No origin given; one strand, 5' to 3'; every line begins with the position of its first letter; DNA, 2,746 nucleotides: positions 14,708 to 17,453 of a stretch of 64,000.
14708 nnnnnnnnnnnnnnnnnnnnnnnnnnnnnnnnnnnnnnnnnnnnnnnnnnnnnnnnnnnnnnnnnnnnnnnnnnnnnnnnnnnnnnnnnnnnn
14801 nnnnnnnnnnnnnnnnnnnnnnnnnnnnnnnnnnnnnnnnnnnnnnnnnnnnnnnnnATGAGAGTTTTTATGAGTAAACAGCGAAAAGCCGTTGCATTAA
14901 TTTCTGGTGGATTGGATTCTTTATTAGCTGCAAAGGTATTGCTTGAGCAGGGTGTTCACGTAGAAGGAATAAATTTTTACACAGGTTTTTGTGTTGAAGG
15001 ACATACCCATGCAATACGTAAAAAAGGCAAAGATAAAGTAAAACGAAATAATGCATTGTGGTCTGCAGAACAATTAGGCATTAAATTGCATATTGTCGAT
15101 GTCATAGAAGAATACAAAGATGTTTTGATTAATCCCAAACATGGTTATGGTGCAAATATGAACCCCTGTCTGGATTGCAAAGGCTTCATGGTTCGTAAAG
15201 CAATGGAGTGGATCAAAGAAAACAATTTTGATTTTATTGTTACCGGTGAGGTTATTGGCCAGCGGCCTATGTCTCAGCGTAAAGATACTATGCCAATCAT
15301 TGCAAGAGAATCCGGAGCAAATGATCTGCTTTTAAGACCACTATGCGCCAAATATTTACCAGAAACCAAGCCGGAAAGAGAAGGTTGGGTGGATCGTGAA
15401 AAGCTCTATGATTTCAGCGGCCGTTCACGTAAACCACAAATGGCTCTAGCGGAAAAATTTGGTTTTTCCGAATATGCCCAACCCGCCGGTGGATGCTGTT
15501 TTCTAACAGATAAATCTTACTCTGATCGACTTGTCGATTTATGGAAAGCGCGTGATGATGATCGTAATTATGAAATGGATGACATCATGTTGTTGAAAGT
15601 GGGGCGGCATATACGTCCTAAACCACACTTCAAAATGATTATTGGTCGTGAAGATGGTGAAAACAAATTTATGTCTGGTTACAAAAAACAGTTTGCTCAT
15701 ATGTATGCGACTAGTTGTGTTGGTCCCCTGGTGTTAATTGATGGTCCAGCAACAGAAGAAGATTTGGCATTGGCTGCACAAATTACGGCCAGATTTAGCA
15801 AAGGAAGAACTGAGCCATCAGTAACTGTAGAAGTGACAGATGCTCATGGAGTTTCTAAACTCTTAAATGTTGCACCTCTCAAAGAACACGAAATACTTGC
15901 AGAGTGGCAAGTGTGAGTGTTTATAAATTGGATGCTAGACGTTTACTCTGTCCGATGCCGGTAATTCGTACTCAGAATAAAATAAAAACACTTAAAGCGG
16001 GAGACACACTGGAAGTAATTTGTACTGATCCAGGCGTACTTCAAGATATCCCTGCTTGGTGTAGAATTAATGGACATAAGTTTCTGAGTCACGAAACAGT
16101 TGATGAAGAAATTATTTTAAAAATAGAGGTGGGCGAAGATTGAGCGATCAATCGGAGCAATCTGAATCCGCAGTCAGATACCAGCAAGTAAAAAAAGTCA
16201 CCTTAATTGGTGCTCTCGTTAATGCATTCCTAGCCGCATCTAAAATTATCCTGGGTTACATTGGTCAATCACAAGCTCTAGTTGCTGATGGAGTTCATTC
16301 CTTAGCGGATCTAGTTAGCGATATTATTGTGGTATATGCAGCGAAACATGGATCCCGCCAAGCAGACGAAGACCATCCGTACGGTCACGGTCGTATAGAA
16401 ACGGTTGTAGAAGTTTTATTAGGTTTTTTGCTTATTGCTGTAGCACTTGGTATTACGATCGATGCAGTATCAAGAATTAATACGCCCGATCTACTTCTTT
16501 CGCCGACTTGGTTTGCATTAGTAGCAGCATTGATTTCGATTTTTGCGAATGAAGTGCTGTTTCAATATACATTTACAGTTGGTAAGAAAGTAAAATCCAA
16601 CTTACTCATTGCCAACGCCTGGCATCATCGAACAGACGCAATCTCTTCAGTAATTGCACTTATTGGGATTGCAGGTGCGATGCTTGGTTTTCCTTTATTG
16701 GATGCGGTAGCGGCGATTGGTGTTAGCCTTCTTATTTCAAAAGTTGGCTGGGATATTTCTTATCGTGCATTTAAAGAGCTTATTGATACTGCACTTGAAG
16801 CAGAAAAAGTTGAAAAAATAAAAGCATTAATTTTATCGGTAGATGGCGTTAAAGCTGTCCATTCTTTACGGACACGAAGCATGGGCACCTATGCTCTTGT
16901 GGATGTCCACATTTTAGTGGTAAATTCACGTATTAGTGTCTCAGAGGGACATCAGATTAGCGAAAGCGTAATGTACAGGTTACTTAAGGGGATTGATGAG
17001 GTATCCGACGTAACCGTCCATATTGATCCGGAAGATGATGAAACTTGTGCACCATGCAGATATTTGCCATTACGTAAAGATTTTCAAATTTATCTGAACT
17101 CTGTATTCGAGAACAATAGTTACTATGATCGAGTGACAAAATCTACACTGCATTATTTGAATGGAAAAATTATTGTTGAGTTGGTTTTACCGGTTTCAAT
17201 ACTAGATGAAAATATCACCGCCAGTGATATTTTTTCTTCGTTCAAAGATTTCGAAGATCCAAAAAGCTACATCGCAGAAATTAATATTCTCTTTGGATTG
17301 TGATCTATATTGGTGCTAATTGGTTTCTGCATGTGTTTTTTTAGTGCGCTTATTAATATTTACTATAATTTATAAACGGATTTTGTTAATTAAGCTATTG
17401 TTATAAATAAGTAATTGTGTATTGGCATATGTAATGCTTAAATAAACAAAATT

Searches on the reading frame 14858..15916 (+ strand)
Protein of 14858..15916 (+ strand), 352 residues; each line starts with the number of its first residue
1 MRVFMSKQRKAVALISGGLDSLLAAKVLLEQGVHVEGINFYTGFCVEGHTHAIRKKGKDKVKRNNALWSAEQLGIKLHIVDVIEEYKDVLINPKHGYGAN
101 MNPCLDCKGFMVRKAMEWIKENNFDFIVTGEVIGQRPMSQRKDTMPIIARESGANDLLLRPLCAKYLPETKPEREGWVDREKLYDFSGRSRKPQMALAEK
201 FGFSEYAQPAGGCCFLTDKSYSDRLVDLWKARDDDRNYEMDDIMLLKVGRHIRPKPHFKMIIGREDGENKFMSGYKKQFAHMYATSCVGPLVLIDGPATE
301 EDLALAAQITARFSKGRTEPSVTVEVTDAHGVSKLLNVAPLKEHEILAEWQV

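Call 7: search_protein_families(library=ncbifam, proteins=[window:14858-15916:+], max_evalue=0.001)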
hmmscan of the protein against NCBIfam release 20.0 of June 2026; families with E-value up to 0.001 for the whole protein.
window:14858-15916:+ (352 aa): 6 families
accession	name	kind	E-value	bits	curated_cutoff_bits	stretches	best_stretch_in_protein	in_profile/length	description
TIGR00342.1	TIGR00342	equivalog_domain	6.9e-13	48.4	264.5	1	8-163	172-313/373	tRNA uracil 4-sulfurtransferase ThiI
NF006222.0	PRK08349.1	subfamily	1.5e-12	47.8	251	1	10-163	2-142/198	hypothetical protein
NF001138.1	PRK00143.1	equivalog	3.1e-12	46.1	284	1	12-134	3-124/345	tRNA 2-thiouridine(34) synthase MnmA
TIGR00420.1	trmU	equivalog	1.3e-10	40.7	236.95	1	11-132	3-126/351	tRNA 2-thiouridine(34) synthase MnmA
NF011258.0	PRK14664.1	equivalog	5.8e-08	32.2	680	1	8-150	5-132/362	tRNA 2-thiouridine(34) synthase MnmA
NF049949.1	tRNAsynTtuAPyrococ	equivalog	0.0004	19.6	450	1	5-132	44-156/292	tRNA-5-methyluridine(54) 2-sulfurtransferase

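Call 13: search_protein_families(library=pfam, proteins=[window:14858-15916:+], max_evalue=0.01)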
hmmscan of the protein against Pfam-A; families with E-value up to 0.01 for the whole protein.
window:14858-15916:+ (352 aa): 3 families
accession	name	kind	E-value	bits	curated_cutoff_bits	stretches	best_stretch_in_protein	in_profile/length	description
PF18297.6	NFACT-R_2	-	1.2e-34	119.1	26.9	1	249-350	1-103/104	NFACT protein RNA binding domain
PF02568.20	ThiI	-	6.3e-13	49.2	20.5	1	8-163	3-145/197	Thiamine biosynthesis protein (ThiI)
PF03054.22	tRNA_Me_trans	-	2.5e-11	44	20.6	1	10-132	2-127/202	tRNA methyl transferase HUP domain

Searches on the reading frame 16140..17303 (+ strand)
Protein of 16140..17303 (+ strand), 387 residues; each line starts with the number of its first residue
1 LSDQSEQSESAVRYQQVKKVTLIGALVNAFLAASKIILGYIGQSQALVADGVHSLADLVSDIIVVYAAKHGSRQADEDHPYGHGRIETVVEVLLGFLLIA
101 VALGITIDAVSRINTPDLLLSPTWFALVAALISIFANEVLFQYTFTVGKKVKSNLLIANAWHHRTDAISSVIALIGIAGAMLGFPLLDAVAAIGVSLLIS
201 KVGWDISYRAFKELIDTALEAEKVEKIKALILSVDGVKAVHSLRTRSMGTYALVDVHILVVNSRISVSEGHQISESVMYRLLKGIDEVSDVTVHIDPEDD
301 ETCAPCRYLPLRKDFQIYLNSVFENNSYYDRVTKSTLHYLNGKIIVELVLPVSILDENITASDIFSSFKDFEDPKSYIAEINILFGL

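Call 7: search_protein_families(library=ncbifam, proteins=[window:16140-17303:+], max_evalue=0.001)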
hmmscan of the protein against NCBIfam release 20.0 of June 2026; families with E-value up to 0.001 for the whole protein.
window:16140-17303:+ (387 aa): 10 families
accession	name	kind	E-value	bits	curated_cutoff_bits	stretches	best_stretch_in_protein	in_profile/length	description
TIGR01297.1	CDF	superfamily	2.7e-68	230.3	82.35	1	18-299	2-284/285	cation diffusion facilitator family transporter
NF033616.1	CDF_MamB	equivalog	2.4e-65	220.9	350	1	19-297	7-283/284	magnetosome biogenesis CDF transporter MamB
NF033615.1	CDF_MamM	equivalog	8.1e-57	192.6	350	1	17-297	8-288/290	magnetosome biogenesis CDF transporter MamM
NF052602.1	Zn_efflux_Cdf31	equivalog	9e-36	123.8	460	1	15-299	4-291/299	CDF family zinc efflux transporter Cdf31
NF052621.1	MngEfTpMntE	equivalog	1.2e-35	123.4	500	1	18-300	3-284/293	manganese efflux transporter MntE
NF050169.1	CatEfflxFieF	equivalog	3.7e-35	121.5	420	1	17-297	4-281/282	cation efflux pump FieF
NF040994.1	MamV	equivalog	8.2e-35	120.4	500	1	19-298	15-288/319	CDF transporter MamV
NF007064.0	PRK09509.1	equivalog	8.9e-32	110.3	447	1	16-298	8-287/300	CDF family cation-efflux transporter FieF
NF002923.0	PRK03557.1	equivalog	4e-18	65.7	408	1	5-263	5-262/313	CDF family zinc transporter ZitB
NF033827.1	CDF_efflux_DmeF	equivalog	2.4e-11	43.6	250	2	16-118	14-116/309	CDF family Co(II)/Ni(II) efflux transporter DmeF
